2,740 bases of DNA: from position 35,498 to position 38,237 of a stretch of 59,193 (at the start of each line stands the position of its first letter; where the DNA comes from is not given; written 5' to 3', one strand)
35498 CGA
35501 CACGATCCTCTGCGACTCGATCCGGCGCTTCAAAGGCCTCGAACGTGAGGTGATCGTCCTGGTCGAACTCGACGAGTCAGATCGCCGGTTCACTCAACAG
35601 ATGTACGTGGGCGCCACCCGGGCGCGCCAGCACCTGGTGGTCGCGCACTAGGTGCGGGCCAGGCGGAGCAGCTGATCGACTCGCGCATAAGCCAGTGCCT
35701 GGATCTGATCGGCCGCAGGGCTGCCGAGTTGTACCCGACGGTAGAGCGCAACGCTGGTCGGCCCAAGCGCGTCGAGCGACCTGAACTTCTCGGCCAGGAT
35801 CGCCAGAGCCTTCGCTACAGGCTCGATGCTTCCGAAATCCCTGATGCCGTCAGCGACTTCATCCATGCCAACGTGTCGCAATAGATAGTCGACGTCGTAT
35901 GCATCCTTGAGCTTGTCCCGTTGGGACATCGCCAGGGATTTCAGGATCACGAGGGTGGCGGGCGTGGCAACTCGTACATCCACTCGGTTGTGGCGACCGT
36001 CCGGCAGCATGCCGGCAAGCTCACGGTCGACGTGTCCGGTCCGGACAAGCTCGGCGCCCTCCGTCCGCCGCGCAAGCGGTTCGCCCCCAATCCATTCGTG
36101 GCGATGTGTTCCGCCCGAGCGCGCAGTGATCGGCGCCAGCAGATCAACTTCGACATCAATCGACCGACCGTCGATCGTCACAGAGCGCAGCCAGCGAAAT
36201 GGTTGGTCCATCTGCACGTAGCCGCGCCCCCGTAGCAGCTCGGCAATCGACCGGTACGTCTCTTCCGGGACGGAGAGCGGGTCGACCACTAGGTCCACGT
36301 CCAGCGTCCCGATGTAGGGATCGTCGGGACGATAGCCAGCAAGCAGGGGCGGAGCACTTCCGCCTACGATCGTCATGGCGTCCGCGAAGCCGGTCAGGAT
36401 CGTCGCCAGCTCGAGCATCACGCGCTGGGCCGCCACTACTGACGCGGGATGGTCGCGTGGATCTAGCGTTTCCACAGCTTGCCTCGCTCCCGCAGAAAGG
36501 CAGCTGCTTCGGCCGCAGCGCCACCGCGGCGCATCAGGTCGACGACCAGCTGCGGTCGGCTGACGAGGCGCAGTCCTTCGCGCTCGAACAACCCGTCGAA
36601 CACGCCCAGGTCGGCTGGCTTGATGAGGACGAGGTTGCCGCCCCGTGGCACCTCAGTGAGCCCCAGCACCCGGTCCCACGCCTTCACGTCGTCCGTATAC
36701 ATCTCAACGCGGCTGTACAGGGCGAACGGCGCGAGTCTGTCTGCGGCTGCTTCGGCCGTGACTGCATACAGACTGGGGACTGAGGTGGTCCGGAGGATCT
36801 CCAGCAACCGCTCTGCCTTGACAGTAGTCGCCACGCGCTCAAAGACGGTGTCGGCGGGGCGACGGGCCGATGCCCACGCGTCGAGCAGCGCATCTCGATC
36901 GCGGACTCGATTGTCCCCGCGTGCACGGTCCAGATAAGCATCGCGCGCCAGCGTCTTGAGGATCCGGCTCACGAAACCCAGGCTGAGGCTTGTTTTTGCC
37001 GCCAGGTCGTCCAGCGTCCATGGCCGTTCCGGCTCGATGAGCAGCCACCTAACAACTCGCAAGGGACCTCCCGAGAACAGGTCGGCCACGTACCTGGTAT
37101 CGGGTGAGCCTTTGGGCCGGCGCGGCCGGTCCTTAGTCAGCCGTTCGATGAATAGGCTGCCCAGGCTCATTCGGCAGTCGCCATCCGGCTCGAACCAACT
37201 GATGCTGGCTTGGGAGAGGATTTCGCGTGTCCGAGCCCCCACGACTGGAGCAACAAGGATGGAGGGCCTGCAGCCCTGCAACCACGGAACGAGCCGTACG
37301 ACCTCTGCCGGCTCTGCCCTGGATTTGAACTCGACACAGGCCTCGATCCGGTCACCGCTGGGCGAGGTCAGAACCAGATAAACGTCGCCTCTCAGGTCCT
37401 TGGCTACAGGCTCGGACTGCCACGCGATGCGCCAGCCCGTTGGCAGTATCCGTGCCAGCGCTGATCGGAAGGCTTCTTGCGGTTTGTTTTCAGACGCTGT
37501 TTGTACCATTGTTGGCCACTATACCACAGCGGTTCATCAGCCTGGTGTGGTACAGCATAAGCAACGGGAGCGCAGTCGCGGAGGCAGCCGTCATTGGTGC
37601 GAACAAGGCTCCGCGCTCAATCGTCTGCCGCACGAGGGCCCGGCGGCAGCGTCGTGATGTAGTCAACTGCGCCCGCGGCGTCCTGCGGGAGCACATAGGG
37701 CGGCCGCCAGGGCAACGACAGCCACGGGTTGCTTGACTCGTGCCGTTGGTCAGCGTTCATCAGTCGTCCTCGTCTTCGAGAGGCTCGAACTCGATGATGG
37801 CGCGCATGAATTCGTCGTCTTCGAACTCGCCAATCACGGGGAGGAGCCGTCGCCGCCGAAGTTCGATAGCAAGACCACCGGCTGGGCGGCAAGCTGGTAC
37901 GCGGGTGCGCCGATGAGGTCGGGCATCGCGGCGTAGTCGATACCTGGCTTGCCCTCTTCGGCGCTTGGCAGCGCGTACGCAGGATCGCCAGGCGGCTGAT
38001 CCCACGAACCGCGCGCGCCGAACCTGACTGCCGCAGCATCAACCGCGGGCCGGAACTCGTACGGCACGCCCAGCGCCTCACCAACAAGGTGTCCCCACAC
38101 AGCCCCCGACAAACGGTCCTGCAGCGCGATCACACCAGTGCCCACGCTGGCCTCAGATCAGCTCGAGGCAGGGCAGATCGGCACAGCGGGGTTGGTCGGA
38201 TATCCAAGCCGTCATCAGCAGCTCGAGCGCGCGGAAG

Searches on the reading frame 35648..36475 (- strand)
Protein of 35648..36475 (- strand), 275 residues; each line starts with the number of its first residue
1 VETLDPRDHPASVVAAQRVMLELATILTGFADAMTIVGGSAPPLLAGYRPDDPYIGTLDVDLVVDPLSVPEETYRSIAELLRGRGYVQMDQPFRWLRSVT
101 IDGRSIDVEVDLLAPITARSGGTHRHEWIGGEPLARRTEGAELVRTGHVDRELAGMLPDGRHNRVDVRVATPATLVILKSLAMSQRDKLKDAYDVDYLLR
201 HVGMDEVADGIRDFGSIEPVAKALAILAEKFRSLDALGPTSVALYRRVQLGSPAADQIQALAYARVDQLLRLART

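Call 8: search_protein_families(library=pfam, proteins=[window:35648-36475:-], max_evalue=0.01)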
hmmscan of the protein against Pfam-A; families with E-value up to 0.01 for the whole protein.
window:35648-36475:- (275 aa): 1 family
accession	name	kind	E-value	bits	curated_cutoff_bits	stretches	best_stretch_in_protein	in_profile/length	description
PF08843.17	AbiEii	-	4.4e-05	24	22.5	1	163-205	129-174/238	Nucleotidyl transferase AbiEii toxin, Type IV TA system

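Call 10: search_protein_families(library=ncbifam, proteins=[window:35648-36475:-], max_evalue=0.01)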
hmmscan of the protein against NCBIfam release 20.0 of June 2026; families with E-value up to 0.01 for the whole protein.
window:35648-36475:- (275 aa): 0 families

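Call 28: search_protein_families(library=padloc, proteins=[window:35648-36475:-], max_evalue=0.001)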
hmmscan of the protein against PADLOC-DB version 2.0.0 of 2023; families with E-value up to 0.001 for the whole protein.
window:35648-36475:- (275 aa): 1 family
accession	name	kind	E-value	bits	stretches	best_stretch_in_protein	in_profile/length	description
PDLC02307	AbiEii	-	0.00022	19.1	1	166-202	112-148/219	AbiEii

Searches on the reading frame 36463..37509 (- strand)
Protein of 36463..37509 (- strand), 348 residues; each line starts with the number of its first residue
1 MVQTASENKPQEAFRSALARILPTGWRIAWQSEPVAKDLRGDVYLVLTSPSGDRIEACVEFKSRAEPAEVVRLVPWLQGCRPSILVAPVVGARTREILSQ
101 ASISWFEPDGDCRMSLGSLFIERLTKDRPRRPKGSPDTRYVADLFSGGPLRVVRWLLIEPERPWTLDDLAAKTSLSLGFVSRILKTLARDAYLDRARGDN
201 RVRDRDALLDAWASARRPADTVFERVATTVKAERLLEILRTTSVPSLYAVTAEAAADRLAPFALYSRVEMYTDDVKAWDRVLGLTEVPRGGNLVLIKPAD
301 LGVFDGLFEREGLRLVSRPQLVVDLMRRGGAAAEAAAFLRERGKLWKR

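Call 8: search_protein_families(library=pfam, proteins=[window:36463-37509:-], max_evalue=0.01)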
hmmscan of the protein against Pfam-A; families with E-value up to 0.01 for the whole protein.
window:36463-37509:- (348 aa): 4 families
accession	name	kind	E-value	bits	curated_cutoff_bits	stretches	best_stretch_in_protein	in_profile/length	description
PF13545.12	HTH_Crp_2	-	0.00053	20.3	27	1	151-209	2-68/70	Crp-like helix-turn-helix domain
PF09339.16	HTH_IclR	-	0.00057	20.1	22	1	159-194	14-49/52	IclR helix-turn-helix domain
PF12802.13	MarR_2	-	0.0059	17.2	27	0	150-197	8-54/61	MarR family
PF09952.14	AbiEi_2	-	0.0087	16.8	21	0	201-337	1-135/143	Transcriptional regulator, AbiEi antitoxin, Type IV TA system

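Call 10: search_protein_families(library=ncbifam, proteins=[window:36463-37509:-], max_evalue=0.01)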
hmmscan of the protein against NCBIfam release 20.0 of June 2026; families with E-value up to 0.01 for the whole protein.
window:36463-37509:- (348 aa): 0 families

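Call 28: search_protein_families(library=padloc, proteins=[window:36463-37509:-], max_evalue=0.001)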
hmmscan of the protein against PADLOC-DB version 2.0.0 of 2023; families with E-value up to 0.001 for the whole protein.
window:36463-37509:- (348 aa): 1 family
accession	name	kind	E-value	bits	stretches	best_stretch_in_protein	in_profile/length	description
PDLC04368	PDC-M05A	-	0.00018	19.4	1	142-202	8-68/201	-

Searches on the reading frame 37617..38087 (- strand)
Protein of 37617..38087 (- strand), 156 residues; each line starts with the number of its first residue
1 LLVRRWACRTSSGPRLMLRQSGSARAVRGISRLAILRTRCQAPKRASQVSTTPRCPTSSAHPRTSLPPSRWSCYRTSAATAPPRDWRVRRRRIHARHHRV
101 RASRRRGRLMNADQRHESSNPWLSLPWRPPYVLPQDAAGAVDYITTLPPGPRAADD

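Call 8: search_protein_families(library=pfam, proteins=[window:37617-38087:-], max_evalue=0.01)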
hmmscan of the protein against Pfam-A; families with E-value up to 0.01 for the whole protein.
window:37617-38087:- (156 aa): 0 families

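Call 10: search_protein_families(library=ncbifam, proteins=[window:37617-38087:-], max_evalue=0.01)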
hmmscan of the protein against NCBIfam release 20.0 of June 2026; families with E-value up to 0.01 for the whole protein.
window:37617-38087:- (156 aa): 0 families

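Call 51: search_protein_families(library=pfam, proteins=[window:37617-38087:-], max_evalue=1)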
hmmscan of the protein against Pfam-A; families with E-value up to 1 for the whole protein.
window:37617-38087:- (156 aa): 1 family
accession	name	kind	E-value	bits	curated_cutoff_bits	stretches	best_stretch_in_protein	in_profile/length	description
PF06016.17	Reovirus_L2_8th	-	0.093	13.3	27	1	116-145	19-47/66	Reovirus core-spike protein lambda-2 (L2), C-terminal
